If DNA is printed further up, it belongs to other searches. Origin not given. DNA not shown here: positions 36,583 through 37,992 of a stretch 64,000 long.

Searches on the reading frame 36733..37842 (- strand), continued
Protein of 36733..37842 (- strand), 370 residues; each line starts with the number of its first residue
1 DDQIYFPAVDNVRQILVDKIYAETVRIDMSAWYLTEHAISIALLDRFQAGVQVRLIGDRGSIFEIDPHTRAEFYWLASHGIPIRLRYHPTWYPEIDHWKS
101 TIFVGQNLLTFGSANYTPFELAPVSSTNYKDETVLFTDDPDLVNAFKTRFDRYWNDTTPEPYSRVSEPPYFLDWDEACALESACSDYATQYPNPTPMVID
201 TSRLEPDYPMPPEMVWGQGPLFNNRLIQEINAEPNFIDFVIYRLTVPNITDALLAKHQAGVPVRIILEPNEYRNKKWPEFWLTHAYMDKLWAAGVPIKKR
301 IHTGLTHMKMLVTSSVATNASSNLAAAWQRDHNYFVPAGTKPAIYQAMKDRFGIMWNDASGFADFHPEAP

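Call 87: search_protein_families(library=pfam, proteins=[P0361, P0372, P0376, P0403, P0406, P0414, P0422], max_evalue=0.00001)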
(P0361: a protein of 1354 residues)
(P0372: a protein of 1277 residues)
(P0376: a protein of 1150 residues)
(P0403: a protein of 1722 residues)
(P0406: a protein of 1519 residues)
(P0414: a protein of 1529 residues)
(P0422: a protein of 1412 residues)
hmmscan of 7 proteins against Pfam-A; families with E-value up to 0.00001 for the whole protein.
P0361 (1354 aa): 3 families
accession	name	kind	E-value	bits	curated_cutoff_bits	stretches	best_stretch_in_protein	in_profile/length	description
PF13091.12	PLDc_2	-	5.4e-25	88.2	27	2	253-383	1-132/132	PLD-like domain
PF07081.18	DUF1349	-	8e-15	55.4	32.4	1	544-685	36-176/179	Protein of unknown function (DUF1349)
PF25059.1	FN3_DSCAM-DSCAML_C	-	2.1e-07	31.6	39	0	1016-1059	38-80/89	DSCAM/DSCAML C-terminal Fn3-like domain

P0372 (1277 aa): 2 families
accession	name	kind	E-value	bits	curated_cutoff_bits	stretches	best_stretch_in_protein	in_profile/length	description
PF13091.12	PLDc_2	-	7.4e-25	87.8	27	2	46-183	2-132/132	PLD-like domain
PF07081.18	DUF1349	-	7e-23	81.7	32.4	2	732-883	18-174/179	Protein of unknown function (DUF1349)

P0376 (1150 aa): 2 families
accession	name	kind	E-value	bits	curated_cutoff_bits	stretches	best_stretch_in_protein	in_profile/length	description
PF13091.12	PLDc_2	-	2e-19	70.2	27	2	243-372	2-132/132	PLD-like domain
PF07081.18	DUF1349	-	1.4e-13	51.3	32.4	1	541-695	16-176/179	Protein of unknown function (DUF1349)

P0403 (1722 aa): 10 families
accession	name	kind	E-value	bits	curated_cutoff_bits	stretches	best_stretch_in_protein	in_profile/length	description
PF17957.7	Big_7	-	8e-53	177.4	24.1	3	1444-1512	1-70/70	Bacterial Ig domain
PF13091.12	PLDc_2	-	8.9e-33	113.4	27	2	239-358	11-132/132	PLD-like domain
PF07081.18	DUF1349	-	9e-19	68.3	32.4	0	913-1052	40-178/179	Protein of unknown function (DUF1349)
PF07495.19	Y_Y_Y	-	3.9e-13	49.5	26.6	0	1208-1245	26-64/65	Y_Y_Y domain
PF24421.1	Ig_J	-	1.7e-10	41.4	29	0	1201-1248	57-104/104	Tip attachment protein J, Ig-like domain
PF06832.18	BiPBP_C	-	2.9e-10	40.3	26.8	0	1442-1523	8-87/90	Penicillin-Binding Protein C-terminus Family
PF00149.33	Metallophos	-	1.7e-09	38.9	21.5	1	592-789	3-191/191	Calcineurin-like phosphoesterase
PF16656.11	Pur_ac_phosph_N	-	7.4e-09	36.5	30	0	493-566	8-79/93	Purple acid Phosphatase, N-terminal domain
PF13750.12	Big_3_3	-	2.1e-06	27.9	27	0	1114-1200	5-91/157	Bacterial Ig-like domain (group 3)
PF19077.6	Big_13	-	4.4e-06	27.6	27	0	1172-1245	24-100/102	Bacterial Ig-like domain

P0406 (1519 aa): 5 families
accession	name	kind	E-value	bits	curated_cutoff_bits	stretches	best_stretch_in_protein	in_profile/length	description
PF13091.12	PLDc_2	-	5.5e-30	104.4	27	2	213-334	9-132/132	PLD-like domain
PF07081.18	DUF1349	-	3.2e-19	69.7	32.4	1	1362-1516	20-177/179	Protein of unknown function (DUF1349)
PF17957.7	Big_7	-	5e-19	69.2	24.1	1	1042-1110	1-70/70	Bacterial Ig domain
PF00149.33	Metallophos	-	3.6e-14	54.1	21.5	1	569-765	3-191/191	Calcineurin-like phosphoesterase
PF16656.11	Pur_ac_phosph_N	-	1e-11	45.7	30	1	471-558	9-93/93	Purple acid Phosphatase, N-terminal domain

P0414 (1529 aa): 5 families
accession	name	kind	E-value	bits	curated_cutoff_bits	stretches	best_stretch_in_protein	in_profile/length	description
PF17957.7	Big_7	-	1.3e-51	173.5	24.1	3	1254-1323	1-70/70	Bacterial Ig domain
PF13091.12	PLDc_2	-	7e-29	100.8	27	2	230-351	9-132/132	PLD-like domain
PF00149.33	Metallophos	-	2.6e-14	54.5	21.5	1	585-783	2-191/191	Calcineurin-like phosphoesterase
PF19077.6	Big_13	-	5.1e-14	53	27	0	1184-1245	40-102/102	Bacterial Ig-like domain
PF16656.11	Pur_ac_phosph_N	-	1.5e-09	38.7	30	1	488-559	9-78/93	Purple acid Phosphatase, N-terminal domain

P0422 (1412 aa): 7 families
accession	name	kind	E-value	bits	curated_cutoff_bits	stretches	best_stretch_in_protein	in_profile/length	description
PF13091.12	PLDc_2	-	2.9e-29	102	27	2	237-355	12-132/132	PLD-like domain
PF00149.33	Metallophos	-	1.2e-13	52.4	21.5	1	588-788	2-191/191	Calcineurin-like phosphoesterase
PF01839.29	FG-GAP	-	3.1e-12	46.5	22.1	0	1114-1141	2-35/37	FG-GAP repeat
PF16656.11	Pur_ac_phosph_N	-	8.4e-11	42.7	30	1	489-562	7-78/93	Purple acid Phosphatase, N-terminal domain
PF13517.12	FG-GAP_3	-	4.3e-10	40.5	26.9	1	1121-1188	1-60/61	FG-GAP-like repeat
PF17892.7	Cadherin_5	-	4e-09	36.6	26.5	0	890-960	32-97/98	Cadherin-like domain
PF17963.7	Big_9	-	1.6e-08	35.7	23.6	0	964-1060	1-87/89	Bacterial Ig domain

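Call 88: search_protein_families(library=pfam, proteins=[P0362, P0364, P0365, P0369, P0377, P0400, P0404, P0413, P0425, P0438], max_evalue=0.00001)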
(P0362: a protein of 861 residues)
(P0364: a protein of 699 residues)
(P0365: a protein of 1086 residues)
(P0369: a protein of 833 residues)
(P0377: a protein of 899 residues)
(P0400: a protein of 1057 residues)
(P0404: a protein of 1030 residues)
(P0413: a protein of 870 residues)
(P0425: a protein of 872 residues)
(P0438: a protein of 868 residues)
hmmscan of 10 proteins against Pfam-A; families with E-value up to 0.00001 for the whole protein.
P0362 (861 aa): 2 families
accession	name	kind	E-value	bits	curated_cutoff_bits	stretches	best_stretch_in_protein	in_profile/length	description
PF13091.12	PLDc_2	-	1.5e-25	90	27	2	63-201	1-132/132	PLD-like domain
PF13004.13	BACON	-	2.9e-06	27.6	25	1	557-608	3-61/61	Putative binding domain, N-terminal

P0364 (699 aa): 1 family
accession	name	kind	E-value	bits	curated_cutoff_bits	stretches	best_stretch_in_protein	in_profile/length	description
PF13091.12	PLDc_2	-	3.5e-30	105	27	2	49-187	1-132/132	PLD-like domain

P0365 (1086 aa): 2 families
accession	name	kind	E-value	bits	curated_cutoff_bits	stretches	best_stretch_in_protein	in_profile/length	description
PF13091.12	PLDc_2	-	4.2e-27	95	27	2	50-184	5-132/132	PLD-like domain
PF07081.18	DUF1349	-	3.2e-16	59.9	32.4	2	551-694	29-177/179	Protein of unknown function (DUF1349)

P0369 (833 aa): 2 families
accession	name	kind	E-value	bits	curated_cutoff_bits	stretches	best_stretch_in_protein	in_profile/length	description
PF13091.12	PLDc_2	-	1.1e-30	106.5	27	2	47-184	2-132/132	PLD-like domain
PF07495.19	Y_Y_Y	-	8.6e-19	67.7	26.6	0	728-789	3-59/65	Y_Y_Y domain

P0377 (899 aa): 2 families
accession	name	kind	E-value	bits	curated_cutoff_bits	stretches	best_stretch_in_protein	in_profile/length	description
PF13091.12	PLDc_2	-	1.4e-22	80.4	27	2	54-189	3-132/132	PLD-like domain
PF00041.27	fn3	-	1.3e-13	51.3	25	0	621-707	2-83/84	Fibronectin type III domain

P0400 (1057 aa): 2 families
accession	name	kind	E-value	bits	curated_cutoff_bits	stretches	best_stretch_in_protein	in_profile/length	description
PF13091.12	PLDc_2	-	7.5e-28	97.4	27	2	222-354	3-132/132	PLD-like domain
PF17829.7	GH115_C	-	2.2e-06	28.1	24.1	0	992-1036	113-160/172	Glycosyl hydrolase family 115 C-terminal domain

P0404 (1030 aa): 2 families
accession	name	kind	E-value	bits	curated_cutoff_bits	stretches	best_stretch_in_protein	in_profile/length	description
PF13091.12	PLDc_2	-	6e-31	107.5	27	2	225-343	12-132/132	PLD-like domain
PF17957.7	Big_7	-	4.9e-07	30.7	24.1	0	623-665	4-44/70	Bacterial Ig domain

P0413 (870 aa): 2 families
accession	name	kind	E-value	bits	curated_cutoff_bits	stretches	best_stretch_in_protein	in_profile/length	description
PF13091.12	PLDc_2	-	4.7e-35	120.7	27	2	232-353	9-132/132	PLD-like domain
PF17829.7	GH115_C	-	2.7e-07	31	24.1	0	531-655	52-166/172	Glycosyl hydrolase family 115 C-terminal domain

P0425 (872 aa): 3 families
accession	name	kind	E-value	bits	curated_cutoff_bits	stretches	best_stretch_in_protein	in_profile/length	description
PF13091.12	PLDc_2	-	1.6e-29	102.8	27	2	233-353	10-132/132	PLD-like domain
PF00149.33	Metallophos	-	9.6e-14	52.7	21.5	1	587-787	2-191/191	Calcineurin-like phosphoesterase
PF16656.11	Pur_ac_phosph_N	-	5.4e-10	40.1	30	1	489-561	8-78/93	Purple acid Phosphatase, N-terminal domain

P0438 (868 aa): 2 families
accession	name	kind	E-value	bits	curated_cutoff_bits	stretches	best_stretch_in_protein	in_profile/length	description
PF01833.30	TIG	-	1.9e-41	140.4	20.9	4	787-861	1-78/84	IPT/TIG domain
PF13091.12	PLDc_2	-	6.9e-28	97.6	27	2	236-360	9-132/132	PLD-like domain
